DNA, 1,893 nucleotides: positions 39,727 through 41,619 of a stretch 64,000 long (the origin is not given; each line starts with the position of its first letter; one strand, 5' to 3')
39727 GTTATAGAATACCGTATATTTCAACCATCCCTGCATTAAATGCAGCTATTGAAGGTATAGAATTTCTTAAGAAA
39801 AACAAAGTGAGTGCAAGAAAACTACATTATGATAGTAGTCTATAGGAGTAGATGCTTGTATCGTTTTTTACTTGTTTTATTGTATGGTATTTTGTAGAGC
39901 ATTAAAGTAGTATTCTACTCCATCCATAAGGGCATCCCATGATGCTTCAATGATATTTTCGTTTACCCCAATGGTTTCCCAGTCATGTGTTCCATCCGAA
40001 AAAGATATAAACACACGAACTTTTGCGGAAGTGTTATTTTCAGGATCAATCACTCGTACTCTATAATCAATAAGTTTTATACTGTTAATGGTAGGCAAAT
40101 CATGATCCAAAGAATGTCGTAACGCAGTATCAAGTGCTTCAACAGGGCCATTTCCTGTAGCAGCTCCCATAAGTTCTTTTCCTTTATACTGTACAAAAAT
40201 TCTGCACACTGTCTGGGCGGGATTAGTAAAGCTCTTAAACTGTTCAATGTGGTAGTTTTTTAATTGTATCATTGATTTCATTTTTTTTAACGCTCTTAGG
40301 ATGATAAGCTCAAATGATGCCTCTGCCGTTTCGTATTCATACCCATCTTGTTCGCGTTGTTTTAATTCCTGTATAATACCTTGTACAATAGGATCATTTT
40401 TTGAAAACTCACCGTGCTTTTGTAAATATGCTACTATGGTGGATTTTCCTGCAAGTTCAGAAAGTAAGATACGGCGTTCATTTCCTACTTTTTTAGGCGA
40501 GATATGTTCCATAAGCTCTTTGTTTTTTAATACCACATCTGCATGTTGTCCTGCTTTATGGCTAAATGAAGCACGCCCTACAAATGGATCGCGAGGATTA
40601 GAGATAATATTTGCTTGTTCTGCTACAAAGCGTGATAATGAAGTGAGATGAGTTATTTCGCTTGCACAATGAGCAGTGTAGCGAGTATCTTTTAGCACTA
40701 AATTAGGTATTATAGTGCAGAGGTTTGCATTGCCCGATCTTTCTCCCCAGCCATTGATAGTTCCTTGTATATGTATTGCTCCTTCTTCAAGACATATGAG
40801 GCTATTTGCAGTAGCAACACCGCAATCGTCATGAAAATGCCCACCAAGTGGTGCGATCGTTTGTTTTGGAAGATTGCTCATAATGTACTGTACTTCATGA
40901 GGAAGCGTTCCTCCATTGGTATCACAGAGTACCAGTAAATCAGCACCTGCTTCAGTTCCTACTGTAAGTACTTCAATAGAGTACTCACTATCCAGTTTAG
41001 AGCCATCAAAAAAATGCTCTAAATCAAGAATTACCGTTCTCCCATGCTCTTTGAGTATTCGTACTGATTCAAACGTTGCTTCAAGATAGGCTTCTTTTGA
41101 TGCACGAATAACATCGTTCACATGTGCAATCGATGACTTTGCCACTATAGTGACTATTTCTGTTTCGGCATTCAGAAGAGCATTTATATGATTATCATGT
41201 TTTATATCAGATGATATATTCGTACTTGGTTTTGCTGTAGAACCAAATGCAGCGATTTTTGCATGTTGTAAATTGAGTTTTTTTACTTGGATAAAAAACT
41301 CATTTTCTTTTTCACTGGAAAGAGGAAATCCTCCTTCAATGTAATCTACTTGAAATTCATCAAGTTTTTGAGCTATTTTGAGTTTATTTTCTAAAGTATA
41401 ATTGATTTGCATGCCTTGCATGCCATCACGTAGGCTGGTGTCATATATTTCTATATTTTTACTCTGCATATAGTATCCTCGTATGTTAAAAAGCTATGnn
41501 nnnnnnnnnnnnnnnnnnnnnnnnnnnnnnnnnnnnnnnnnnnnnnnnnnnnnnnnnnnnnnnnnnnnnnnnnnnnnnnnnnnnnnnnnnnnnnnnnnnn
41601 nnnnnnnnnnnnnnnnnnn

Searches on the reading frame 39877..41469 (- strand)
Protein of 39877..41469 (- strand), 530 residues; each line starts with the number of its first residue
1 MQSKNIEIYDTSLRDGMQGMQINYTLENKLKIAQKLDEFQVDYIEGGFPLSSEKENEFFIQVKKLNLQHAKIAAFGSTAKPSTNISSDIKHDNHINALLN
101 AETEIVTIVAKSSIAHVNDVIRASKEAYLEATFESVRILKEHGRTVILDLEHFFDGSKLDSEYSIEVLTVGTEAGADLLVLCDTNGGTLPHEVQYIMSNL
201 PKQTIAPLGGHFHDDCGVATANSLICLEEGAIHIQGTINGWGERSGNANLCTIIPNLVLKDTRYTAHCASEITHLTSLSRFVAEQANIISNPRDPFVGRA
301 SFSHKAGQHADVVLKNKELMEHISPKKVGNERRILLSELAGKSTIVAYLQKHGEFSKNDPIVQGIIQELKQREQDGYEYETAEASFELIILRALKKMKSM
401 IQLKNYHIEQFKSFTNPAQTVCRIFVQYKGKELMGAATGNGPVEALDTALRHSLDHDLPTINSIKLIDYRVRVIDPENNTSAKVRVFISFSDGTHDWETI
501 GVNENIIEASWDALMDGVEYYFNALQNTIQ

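Call 6: search_protein_families(library=ncbifam, proteins=[window:39877-41469:-])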
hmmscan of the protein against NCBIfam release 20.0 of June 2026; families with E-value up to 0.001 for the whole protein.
window:39877-41469:- (530 aa): 20 families
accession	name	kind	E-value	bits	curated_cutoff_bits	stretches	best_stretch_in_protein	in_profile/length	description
TIGR00977.1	citramal_synth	equivalog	3.5e-165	550.3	450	1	6-525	2-520/526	citramalate synthase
NF002085.0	PRK00915.1-2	subfamily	1.3e-80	271.6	517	1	2-521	10-499/504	2-isopropylmalate synthase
NF002086.0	PRK00915.1-3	equivalog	4.1e-72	243.3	532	1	2-526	3-506/516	2-isopropylmalate synthase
TIGR02090.1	LEU1_arch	subfamily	1.3e-68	231.8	484.75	1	6-377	1-352/363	isopropylmalate/citramalate/homocitrate synthases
TIGR00973.1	leuA_bact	equivalog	9.4e-67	225.6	598.7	1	6-518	2-493/494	2-isopropylmalate synthase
NF002088.0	PRK00915.1-5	equivalog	1.4e-66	225.1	697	1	4-522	2-499/514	2-isopropylmalate synthase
NF002087.0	PRK00915.1-4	equivalog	2.1e-59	201.4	729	1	2-518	3-499/516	2-isopropylmalate synthase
NF002084.0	PRK00915.1-1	equivalog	3.4e-58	197.5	748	1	3-523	2-501/523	2-isopropylmalate synthase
NF041069.1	IPMS_Sufob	equivalog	1.3e-54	185.9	600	1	6-381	1-358/371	isopropylmalate synthase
TIGR02146.1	LysS_fung_arch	equivalog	1.5e-54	185.5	413.55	1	8-370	1-343/344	homocitrate synthase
TIGR02660.1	nifV_homocitr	equivalog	3.1e-51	174.8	462.9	1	6-371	2-347/365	homocitrate synthase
NF042433.1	CitmalDyn_Leptosp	equivalog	3.2e-37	128.3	950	1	4-502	6-491/514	(R)-citramalate synthase CimA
NF042434.1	IPMS_Lepto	equivalog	5.5e-35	121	500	1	2-371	2-368/374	2-isopropylmalate synthase LeuA2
NF002991.1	PRK03739.1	subfamily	4.1e-25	88.5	455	1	11-518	32-548/550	2-isopropylmalate synthase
NF006049.0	PRK08195.1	subfamily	3.5e-20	72.3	229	2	173-255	159-243/344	4-hyroxy-2-oxovalerate/4-hydroxy-2-oxopentanoic acid aldolase,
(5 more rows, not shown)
